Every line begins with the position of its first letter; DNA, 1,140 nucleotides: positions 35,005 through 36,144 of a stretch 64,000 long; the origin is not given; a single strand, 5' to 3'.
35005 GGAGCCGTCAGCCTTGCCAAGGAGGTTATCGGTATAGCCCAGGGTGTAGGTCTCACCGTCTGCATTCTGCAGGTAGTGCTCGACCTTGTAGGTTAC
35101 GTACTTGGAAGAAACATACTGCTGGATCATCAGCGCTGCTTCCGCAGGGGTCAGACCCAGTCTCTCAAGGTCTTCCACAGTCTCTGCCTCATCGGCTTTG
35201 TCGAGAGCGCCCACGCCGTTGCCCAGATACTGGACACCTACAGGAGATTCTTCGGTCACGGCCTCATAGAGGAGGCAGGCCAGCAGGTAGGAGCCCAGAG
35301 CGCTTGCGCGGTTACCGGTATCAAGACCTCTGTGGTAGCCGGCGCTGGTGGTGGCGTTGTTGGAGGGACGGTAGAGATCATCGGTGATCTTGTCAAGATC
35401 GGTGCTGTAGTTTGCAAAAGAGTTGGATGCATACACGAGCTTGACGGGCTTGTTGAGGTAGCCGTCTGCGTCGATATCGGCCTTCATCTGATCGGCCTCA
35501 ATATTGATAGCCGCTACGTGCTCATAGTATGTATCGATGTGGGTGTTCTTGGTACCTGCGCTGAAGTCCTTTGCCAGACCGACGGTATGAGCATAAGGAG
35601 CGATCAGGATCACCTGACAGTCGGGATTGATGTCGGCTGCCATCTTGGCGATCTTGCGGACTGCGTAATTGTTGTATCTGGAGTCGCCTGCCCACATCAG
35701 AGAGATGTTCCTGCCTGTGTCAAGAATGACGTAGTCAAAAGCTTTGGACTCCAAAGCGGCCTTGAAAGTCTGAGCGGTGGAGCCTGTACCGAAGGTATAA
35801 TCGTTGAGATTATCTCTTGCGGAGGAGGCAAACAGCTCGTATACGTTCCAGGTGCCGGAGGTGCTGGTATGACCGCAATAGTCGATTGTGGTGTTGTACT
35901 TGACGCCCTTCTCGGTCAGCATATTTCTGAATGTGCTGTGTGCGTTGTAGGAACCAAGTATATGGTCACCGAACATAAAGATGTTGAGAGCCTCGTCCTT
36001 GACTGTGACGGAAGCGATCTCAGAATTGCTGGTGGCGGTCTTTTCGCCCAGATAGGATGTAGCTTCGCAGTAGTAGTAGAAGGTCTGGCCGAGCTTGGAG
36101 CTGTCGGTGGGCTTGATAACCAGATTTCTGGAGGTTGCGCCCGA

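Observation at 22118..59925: Hypothesis: one coherent surface-capture, uptake and intracellular-hydrolysis locus for D-amino-acid or N-acyl peptides (possibly cell-wall scavenging)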

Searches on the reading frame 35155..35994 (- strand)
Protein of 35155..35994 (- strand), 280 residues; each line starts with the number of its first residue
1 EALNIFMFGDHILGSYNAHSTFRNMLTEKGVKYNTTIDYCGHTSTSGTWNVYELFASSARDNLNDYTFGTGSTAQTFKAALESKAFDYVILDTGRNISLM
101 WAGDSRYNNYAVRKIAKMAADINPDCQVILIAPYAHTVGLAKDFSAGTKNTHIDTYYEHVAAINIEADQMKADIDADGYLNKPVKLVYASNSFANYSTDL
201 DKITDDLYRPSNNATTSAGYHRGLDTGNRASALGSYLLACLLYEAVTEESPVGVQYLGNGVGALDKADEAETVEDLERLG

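Call 75: search_protein_families(library=pfam, proteins=[window:35155-35994:-], max_evalue=1)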
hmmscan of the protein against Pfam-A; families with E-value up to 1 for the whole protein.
seq(280 aa): 2 families
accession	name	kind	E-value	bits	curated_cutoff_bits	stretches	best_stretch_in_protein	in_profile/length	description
PF16227.11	DUF4886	-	0.0002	20.9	26.7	1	217-261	183-227/242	Domain of unknown function (DUF4886)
PF13472.12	Lipase_GDSL_2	-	0.034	15.1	32.9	1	72-163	50-138/178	GDSL-like Lipase/Acylhydrolase family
